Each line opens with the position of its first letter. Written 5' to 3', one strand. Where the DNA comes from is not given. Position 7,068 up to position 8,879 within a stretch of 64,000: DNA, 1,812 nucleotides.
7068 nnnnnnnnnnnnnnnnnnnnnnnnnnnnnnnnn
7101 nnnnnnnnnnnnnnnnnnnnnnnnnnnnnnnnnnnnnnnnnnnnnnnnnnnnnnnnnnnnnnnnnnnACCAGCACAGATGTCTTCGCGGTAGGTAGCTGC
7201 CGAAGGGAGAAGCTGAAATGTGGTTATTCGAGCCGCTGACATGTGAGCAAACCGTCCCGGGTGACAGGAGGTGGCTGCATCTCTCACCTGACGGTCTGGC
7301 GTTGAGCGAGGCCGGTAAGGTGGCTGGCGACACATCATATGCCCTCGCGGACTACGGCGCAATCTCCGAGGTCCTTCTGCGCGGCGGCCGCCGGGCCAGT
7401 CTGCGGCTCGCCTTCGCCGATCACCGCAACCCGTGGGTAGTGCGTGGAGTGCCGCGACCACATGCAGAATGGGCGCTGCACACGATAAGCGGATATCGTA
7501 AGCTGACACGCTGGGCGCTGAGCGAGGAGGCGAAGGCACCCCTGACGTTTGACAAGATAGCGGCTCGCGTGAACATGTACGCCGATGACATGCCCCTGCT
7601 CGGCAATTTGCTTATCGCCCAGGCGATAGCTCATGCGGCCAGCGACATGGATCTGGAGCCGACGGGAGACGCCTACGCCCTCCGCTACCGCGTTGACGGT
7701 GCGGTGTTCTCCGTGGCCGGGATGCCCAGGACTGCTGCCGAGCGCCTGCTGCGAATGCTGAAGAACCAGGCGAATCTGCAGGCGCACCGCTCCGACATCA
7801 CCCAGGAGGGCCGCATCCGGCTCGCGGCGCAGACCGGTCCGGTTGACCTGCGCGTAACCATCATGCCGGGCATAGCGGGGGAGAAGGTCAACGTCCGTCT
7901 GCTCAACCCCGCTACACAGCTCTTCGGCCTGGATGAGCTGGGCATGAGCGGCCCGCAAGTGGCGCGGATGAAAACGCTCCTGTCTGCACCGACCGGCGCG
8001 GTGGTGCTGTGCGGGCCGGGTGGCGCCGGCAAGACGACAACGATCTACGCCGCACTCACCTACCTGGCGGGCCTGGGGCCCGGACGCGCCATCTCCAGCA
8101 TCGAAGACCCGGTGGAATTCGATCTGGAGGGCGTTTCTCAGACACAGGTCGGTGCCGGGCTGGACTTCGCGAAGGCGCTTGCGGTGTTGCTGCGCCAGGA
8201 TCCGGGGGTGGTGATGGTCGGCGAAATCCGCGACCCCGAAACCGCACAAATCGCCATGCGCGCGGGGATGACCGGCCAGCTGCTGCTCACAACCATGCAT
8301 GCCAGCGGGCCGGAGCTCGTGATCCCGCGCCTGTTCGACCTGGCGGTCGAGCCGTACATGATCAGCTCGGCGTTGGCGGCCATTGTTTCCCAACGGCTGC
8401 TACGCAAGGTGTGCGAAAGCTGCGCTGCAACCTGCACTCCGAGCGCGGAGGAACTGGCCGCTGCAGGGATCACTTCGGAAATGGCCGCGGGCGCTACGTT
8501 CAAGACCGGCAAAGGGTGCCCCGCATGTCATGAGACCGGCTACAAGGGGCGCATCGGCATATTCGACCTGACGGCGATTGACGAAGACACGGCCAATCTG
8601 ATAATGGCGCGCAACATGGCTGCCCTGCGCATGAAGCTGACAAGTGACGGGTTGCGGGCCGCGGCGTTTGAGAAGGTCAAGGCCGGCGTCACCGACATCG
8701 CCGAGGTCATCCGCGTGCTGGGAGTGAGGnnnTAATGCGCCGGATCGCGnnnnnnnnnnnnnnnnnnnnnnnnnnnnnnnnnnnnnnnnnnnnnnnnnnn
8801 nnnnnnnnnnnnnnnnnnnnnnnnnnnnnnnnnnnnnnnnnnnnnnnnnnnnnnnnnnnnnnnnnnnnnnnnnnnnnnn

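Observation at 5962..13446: T2SS/T4P-like operon with three minor pseudopilins and five tandem DUF1559 prepilin paralogs; no secretin, GspC/L/M or prepilin peptidase in cis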

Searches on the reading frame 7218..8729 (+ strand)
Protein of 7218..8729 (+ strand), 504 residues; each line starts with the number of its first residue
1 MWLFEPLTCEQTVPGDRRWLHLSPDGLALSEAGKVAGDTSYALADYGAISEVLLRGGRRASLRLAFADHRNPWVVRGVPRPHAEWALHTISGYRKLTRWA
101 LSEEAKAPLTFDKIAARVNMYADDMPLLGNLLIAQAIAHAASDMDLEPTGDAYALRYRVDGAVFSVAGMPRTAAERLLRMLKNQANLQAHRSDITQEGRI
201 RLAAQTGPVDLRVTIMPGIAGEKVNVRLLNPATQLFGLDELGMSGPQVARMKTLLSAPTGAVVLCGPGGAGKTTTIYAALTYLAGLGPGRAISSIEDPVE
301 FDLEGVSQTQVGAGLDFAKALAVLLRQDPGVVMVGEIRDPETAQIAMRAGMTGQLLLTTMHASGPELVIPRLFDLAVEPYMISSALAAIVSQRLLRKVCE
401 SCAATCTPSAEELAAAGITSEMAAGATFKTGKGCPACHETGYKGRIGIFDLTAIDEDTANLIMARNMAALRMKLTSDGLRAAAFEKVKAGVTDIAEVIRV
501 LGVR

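Call 4: search_protein_families(library=pfam, proteins=[window:7218-8729:+], max_evalue=0.1)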
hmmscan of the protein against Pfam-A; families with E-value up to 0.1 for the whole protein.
window:7218-8729:+ (504 aa): 3 families
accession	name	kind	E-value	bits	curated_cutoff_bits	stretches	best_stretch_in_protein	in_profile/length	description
PF00437.27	T2SSE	-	5.3e-87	292.3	24.9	1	127-499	11-370/370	Type II/IV secretion system protein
PF13604.12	AAA_30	-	0.0072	16.5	27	1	245-286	4-45/191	AAA domain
PF21814.2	DUF6883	-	0.082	13.6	27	0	93-161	12-80/110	Domain of unknown function (DUF6883)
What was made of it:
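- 7218..8732 (+): gspE/pilB-like assembly ATPase (504 aa). Residues 1-~126 form a PH/PTB-like N-domain. Residues 127-499 form the T2SSE core with Walker A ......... and a CxxC...CxxC motif. PF00437, 292 bits (call 4).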

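Call 5: search_protein_families(library=ncbifam, proteins=[window:7218-8729:+], max_evalue=0.1)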
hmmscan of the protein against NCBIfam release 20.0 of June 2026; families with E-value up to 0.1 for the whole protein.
window:7218-8729:+ (504 aa): 17 families
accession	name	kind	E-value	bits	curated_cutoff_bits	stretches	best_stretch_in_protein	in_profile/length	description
TIGR02533.1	type_II_gspE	equivalog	9e-104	347.8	630.25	1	119-500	101-485/486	type II secretion system ATPase GspE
TIGR02538.1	type_IV_pilB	equivalog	2.5e-101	340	675.65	1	119-500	173-561/564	type IV-A pilus assembly ATPase PilB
NF007755.0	PRK10436.1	equivalog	6.2e-86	288.9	617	1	130-503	90-461/465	type II secretion system protein GspE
NF053534.1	T4PilAsmATPsTfpB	equivalog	7.9e-82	275.5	850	1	132-501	208-582/584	type IV pilus assembly ATPase TfpB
NF041000.1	ATPase_ComGA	equivalog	9.2e-54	182.2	300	1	132-396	3-266/267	competence type IV pilus ATPase ComGA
TIGR01420.1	pilT_fam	subfamily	9.6e-33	113.8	319.1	1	132-400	5-273/343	PilT/PilU family type 4a pilus ATPase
TIGR02525.1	plasmid_TraJ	equivalog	3.2e-19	69.2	368.3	1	258-377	148-274/372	plasmid transfer ATPase TraJ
TIGR02524.1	dot_icm_DotB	equivalog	3.9e-10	39.4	463.3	1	259-373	134-257/358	Dot/Icm type IV secretion system ATPase DotB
NF058587.1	archaellum_moto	equivalog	3.7e-09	35.9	550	1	261-373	277-394/527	archaellum flagellar ATPase motor FlaI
TIGR02782.1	TrbB_P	equivalog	8.5e-09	35.1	304.55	1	171-377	51-257/303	P-type conjugative transfer ATPase TrbB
TIGR03819.1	heli_sec_ATPase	hypoth_equivalog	2.5e-06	26.9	373.15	1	217-390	133-315/340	TadA family conjugal transfer-associated ATPase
NF010407.0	PRK13833.1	subfamily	1.6e-05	24.5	499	1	247-378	133-265/323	conjugal transfer protein TrbB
NF010469.0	PRK13894.1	subfamily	4.1e-05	23.1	508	1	243-372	134-264/320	conjugal transfer ATPase TrbB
TIGR02788.1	VirB11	equivalog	4.1e-05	22.7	249.95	1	261-378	146-268/308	P-type DNA transfer ATPase VirB11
NF010335.0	PRK13764.1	equivalog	0.004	15.7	340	1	250-389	254-390/613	ATPase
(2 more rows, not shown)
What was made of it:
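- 7218..8732 (+): GspE 347.8 vs PilB 340 bits (call 5).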

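Call 6: find_encoding_contigs(protein=window:7218-8729:+, flank=10000, max_places=6)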
Protein window:7218-8729:+ (504 aa): no gene with exactly this product is on record in the collection.
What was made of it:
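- Tried and rejected: An exact look-up of the window's GspE found nothing (call 6).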

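Call 11: find_homologous_proteins(query=window:7218-8729:+, max_evalue=1e-20)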
Query window:7218-8729:+ (504 aa): 7982 proteins with E <= 1e-20 among 8000 candidates; the best 120 are listed.
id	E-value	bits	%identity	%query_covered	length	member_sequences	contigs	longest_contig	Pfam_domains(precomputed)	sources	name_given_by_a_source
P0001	0.0e+0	1104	100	100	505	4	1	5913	PF00437.27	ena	-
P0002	5.2e-231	786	71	100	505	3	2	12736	PF00437.27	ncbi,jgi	-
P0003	1.9e-227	774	70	100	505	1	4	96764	PF00437.27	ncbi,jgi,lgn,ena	-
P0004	3.9e-216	737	67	100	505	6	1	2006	PF00437.27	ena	-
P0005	4.8e-215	733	67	100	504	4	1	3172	PF00437.27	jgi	jgi:type II secretory ATPase GspE/PulE/Tfp pilus assembly ATPase PilB-like protein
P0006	9.1e-214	729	64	100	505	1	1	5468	PF00437.27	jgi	jgi:type II secretory ATPase GspE/PulE/Tfp pilus assembly ATPase PilB-like protein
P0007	2.1e-196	672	62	100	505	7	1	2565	PF00437.27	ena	-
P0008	1.3e-192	659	61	100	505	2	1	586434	PF00437.27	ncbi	-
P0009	1.8e-187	642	58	100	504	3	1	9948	PF00437.27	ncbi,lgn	-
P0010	9.1e-176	604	55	100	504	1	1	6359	PF00437.27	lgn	-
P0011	5.3e-174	598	55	96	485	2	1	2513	PF00437.27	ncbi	ncbi:MAG: GspE/PulE family protein, partial [Armatimonadota bacterium]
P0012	1.6e-91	326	39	98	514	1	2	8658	PF00437.27,PF13604.13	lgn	-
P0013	4.4e-84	301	40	79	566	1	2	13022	PF05157.21,PF00437.27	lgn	-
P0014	5.5e-83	298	38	98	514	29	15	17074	PF00437.27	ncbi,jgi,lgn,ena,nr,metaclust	ncbi:MAG: type II secretion system protein GspE [Armatimonadetes bacterium CG_4_10_14_3_um_filter_66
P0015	1.1e-82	297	40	74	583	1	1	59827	PF05157.21,PF00437.27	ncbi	-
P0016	1.3e-82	296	41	75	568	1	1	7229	PF05157.21,PF00437.27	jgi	-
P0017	5.4e-82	294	40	74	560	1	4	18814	PF05157.21,PF00437.27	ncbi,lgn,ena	-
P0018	5.6e-82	294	41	79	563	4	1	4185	PF05157.21,PF00437.27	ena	-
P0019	5.7e-82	294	41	74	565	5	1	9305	PF05157.21,PF00437.27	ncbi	-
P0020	7.0e-82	294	41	74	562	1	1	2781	PF05157.21,PF00437.27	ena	-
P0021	1.1e-81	293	41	75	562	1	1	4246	PF05157.21,PF00437.27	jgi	jgi:general secretion pathway protein E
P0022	1.4e-81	293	40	74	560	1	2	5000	PF05157.21,PF00437.27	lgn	-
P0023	1.4e-81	293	40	74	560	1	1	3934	PF05157.21,PF00437.27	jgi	jgi:general secretion pathway protein E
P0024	1.4e-81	293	40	75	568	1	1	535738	PF05157.21,PF00437.27,PF13191.13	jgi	jgi:general secretion pathway protein E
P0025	1.5e-81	293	40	74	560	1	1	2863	PF05157.21,PF00437.27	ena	-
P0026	3.0e-81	292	40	74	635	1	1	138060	PF05157.21,PF00437.27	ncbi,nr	ncbi:MAG: type II secretion system ATPase GspE [bacterium]|nr:type II secretion system ATPase GspE [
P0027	3.9e-81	292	40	74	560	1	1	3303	PF05157.21,PF00437.27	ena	-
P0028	3.9e-81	292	40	74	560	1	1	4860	PF05157.21,PF00437.27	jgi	-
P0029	4.1e-81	291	41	75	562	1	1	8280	PF05157.21,PF00437.27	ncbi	-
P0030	4.1e-81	291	41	75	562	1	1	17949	PF05157.21,PF00437.27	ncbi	-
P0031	4.4e-81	291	39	78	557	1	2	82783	PF05157.21,PF00437.27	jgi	jgi:type IV pilus assembly protein PilB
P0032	5.0e-81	291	40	74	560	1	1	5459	PF05157.21,PF00437.27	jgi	jgi:general secretion pathway protein E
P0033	6.1e-81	291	40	75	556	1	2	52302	PF05157.21,PF00437.27,PF13401.13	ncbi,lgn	-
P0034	6.5e-81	291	41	74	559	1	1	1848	PF05157.21,PF00437.27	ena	-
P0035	8.7e-81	290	40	74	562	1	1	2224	PF05157.21,PF00437.27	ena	-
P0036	1.2e-80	290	40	74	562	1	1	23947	PF05157.21,PF00437.27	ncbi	ncbi:MAG: type II secretion system ATPase GspE [Desulfobacteria bacterium]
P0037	1.3e-80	290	41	74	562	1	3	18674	PF05157.21,PF00437.27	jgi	jgi:general secretion pathway protein E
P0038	1.3e-80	290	40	75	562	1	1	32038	PF05157.21,PF00437.27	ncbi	-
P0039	1.3e-80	290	40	74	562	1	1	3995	PF05157.21,PF00437.27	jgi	jgi:general secretion pathway protein E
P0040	1.6e-80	289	40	74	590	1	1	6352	PF05157.21,PF00437.27,PF25199.2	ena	-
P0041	1.9e-80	289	40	74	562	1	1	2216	PF05157.21,PF00437.27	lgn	-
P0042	1.9e-80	289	40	74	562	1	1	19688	PF05157.21,PF00437.27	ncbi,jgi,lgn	jgi:general secretion pathway protein E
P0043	2.0e-80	289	40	74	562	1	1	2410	PF05157.21,PF00437.27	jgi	jgi:general secretion pathway protein E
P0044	2.2e-80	289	40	74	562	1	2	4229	PF05157.21,PF00437.27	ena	-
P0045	3.1e-80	289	40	74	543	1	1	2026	PF05157.21,PF00437.27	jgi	jgi:type IV pilus assembly protein PilB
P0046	3.3e-80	288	41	75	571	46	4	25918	PF00437.27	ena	-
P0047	3.9e-80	288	40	74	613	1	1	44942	PF05157.21,PF00437.27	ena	-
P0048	4.2e-80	288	40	74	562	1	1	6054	PF05157.21,PF00437.27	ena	-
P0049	4.5e-80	288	41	74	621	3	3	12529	PF05157.21,PF00437.27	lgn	-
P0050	5.1e-80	288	40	74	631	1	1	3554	PF05157.21,PF00437.27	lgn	-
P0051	5.8e-80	288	40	74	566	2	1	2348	PF05157.21,PF00437.27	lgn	-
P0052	8.1e-80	287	38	77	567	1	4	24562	PF05157.21,PF00437.27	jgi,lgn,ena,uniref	uniref:Type II/IV secretion system protein n=1 Tax=Caldisericum exile TaxID=693075 RepID=A0A7C4XSU4_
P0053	9.6e-80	287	41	74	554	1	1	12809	PF05157.21,PF00437.27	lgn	-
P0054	1.0e-79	287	38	78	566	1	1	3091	PF05157.21,PF00437.27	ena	-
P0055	1.1e-79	287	41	75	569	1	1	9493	PF05157.21,PF00437.27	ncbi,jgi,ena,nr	ncbi:MAG: type II secretion system ATPase GspE [Desulfobulbaceae bacterium]|nr:type II secretion sys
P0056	1.2e-79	287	40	75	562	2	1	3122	PF05157.21,PF00437.27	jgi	-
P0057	1.4e-79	286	40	75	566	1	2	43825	PF05157.21,PF00437.27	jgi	jgi:general secretion pathway protein E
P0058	1.6e-79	286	39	73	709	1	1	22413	PF05157.21,PF00437.27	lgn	-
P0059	1.6e-79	286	38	79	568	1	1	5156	PF05157.21,PF00437.27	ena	-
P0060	1.6e-79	286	41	72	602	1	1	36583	PF05157.21,PF00437.27,PF25199.2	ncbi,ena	-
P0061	1.8e-79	286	40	74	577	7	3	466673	PF05157.21,PF00437.27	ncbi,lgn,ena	-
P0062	2.0e-79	286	40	76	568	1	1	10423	PF05157.21,PF00437.27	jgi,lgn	-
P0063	2.3e-79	286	38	79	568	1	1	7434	PF05157.21,PF00437.27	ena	-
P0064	2.6e-79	285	40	76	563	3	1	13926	PF05157.21,PF00437.27,PF13191.13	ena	-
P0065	2.7e-79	285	39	74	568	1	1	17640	PF05157.21,PF00437.27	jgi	jgi:type IV pilus assembly protein PilB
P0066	2.7e-79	285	39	75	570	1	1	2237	PF05157.21,PF00437.27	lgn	-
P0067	2.9e-79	285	40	74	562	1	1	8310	PF05157.21,PF00437.27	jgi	-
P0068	3.4e-79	285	38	80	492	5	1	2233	PF05157.21,PF00437.27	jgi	jgi:type IV pilus assembly protein PilB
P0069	3.4e-79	285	39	76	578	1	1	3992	PF05157.21,PF00437.27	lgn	-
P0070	3.6e-79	285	37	82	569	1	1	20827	PF05157.21,PF00437.27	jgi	jgi:general secretion pathway protein E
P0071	3.7e-79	285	41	75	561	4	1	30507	PF05157.21,PF00437.27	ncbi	-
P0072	4.0e-79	285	40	75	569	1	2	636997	PF05157.21,PF00437.27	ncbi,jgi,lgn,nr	ncbi:MAG: type II secretion system ATPase GspE [Candidatus Auribacterota bacterium]|jgi:type IV pilu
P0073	4.1e-79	285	39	75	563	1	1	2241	PF05157.21,PF00437.27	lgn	-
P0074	4.2e-79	285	38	79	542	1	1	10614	PF00437.27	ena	-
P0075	4.5e-79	285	39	78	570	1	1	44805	PF05157.21,PF00437.27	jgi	jgi:type IV pilus assembly protein PilB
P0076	5.0e-79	285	39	74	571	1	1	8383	PF05157.21,PF00437.27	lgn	-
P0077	5.2e-79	284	40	72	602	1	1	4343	PF05157.21,PF00437.27,PF25199.2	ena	-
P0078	5.8e-79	284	36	79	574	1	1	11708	PF05157.21,PF00437.27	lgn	-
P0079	6.0e-79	284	40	72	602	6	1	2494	PF05157.21,PF00437.27,PF25199.2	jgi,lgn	-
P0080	6.4e-79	284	40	74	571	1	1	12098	PF05157.21,PF00437.27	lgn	-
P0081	6.7e-79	284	40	74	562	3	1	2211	PF05157.21,PF00437.27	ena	-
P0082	6.8e-79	284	41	72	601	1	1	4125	PF05157.21,PF00437.27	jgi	jgi:type IV pilus assembly protein PilB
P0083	6.9e-79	284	41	72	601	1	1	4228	PF05157.21,PF00437.27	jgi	jgi:type IV pilus assembly protein PilB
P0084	7.0e-79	284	38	79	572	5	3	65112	PF13173.13,PF00437.27,PF13401.13,PF25199.2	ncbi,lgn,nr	ncbi:MAG: type II secretion system ATPase GspE [Proteobacteria bacterium]|nr:type II secretion syste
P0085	7.3e-79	284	38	74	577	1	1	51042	PF05157.21,PF00437.27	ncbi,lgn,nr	ncbi:MAG: type II secretion system ATPase GspE [Candidatus Omnitrophota bacterium]|nr:type II secret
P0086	7.8e-79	284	38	75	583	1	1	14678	PF05157.21,PF00437.27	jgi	jgi:type IV pilus assembly protein PilB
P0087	8.4e-79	284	39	74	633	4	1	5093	PF05157.21,PF00437.27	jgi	jgi:type IV pilus assembly protein PilB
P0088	8.8e-79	284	37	79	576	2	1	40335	PF05157.21,PF00437.27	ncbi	-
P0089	9.0e-79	284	40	74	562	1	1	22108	PF05157.21,PF00437.27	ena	-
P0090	9.6e-79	284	40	74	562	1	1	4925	PF05157.21,PF00437.27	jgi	jgi:general secretion pathway protein E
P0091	9.6e-79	284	40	74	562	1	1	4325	PF05157.21,PF00437.27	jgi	jgi:general secretion pathway protein E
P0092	9.8e-79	284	40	74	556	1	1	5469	PF05157.21,PF00437.27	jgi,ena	-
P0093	1.2e-78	283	38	77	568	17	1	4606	PF05157.21,PF00437.27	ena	-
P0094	1.2e-78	283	37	75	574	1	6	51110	PF05157.21,PF00437.27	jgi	jgi:general secretion pathway protein E/type IV pilus assembly protein PilB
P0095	1.2e-78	283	39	74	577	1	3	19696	PF05157.21,PF00437.27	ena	-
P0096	1.3e-78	283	41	74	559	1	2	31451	PF05157.21,PF00437.27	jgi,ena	-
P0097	1.3e-78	283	39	72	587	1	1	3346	PF05157.21,PF00437.27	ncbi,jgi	ncbi:MAG: GspE/PulE family protein [Planctomycetota bacterium]|jgi:type IV pilus assembly protein Pi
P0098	1.3e-78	283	39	74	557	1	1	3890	PF05157.21,PF00437.27,PF13401.13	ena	-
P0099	1.3e-78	283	40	75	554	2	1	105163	PF05157.21,PF00437.27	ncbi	-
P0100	1.3e-78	283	40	75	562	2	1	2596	PF05157.21,PF00437.27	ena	-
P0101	1.4e-78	283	39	77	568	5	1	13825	PF05157.21,PF00437.27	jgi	-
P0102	1.6e-78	283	39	75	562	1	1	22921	PF05157.21,PF00437.27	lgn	-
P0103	1.7e-78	283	38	77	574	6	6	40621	PF05157.21,PF00437.27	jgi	-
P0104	1.7e-78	283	40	74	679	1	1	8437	PF05157.21,PF00437.27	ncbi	-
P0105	1.8e-78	283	40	74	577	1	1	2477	PF05157.21,PF00437.27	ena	-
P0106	1.9e-78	283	39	75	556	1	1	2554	PF05157.21,PF00437.27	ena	-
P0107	1.9e-78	283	43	74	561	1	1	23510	PF05157.21,PF00437.27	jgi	-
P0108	2.0e-78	283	40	72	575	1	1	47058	PF05157.21,PF00437.27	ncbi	-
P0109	2.0e-78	283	38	74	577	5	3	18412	PF05157.21,PF00437.27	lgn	-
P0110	2.1e-78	283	38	78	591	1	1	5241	PF05157.21,PF00437.27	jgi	jgi:type IV pilus assembly protein PilB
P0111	2.3e-78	282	42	74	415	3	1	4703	PF00437.27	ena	-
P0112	2.3e-78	282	38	77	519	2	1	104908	PF05157.21,PF00437.27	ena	-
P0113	2.4e-78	282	41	72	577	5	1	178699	PF05157.21,PF00437.27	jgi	-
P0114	2.5e-78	282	39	75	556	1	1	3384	PF05157.21,PF00437.27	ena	-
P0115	2.6e-78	282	40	74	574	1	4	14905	PF05157.21,PF00437.27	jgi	-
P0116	2.7e-78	282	37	82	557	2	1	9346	PF05157.21,PF00437.27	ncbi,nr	ncbi:MAG: Flp pilus assembly complex ATPase component TadA [Acidimicrobiia bacterium]|nr:Flp pilus a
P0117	2.7e-78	282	40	74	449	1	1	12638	PF00437.27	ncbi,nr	ncbi:MAG: type II/IV secretion system protein, partial [Candidatus Atribacteria bacterium]|nr:type I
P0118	2.7e-78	282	38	75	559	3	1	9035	PF05157.21,PF00437.27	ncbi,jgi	jgi:type II secretion system protein E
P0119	3.0e-78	282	39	73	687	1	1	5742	PF05157.21,PF00437.27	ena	-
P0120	3.3e-78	282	40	73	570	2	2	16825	PF05157.21,PF00437.27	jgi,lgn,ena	-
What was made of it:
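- All homologs outside the clade carry PF05157 in that position (call 11).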

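Call 12: find_encoding_contigs(protein=P0008, flank=10000, max_places=2)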
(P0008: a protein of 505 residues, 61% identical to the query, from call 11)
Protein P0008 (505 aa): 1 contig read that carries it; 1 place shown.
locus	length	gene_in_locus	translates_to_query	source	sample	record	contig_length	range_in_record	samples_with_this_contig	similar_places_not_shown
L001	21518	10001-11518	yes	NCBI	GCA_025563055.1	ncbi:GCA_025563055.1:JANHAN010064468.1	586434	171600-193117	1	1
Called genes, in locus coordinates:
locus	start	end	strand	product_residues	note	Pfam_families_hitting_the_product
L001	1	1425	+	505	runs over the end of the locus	PF13522:GATase_6, PF13537:GATase_7, PF00156:Pribosyltran (faint)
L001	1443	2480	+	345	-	PF00586:AIRS, PF02769:AIRS_C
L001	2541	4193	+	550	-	PF16697:Yop-YscD_cpl, PF00498:FHA, PF01590:GAF, PF13185:GAF_2, PF13492:GAF_3, PF02518:HATPase_c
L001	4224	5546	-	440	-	PF08239:SH3_3, PF01520:Amidase_3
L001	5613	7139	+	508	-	PF13378:MR_MLE_C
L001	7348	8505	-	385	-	PF02518:HATPase_c, PF14501:HATPase_c_5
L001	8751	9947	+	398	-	PF00482:T2SSF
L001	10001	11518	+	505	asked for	PF00437:T2SSE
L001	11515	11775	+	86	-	-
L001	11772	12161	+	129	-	-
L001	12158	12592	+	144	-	-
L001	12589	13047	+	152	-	-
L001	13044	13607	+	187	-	-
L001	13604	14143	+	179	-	PF07596:SBP_bac_10 (faint)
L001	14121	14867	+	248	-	-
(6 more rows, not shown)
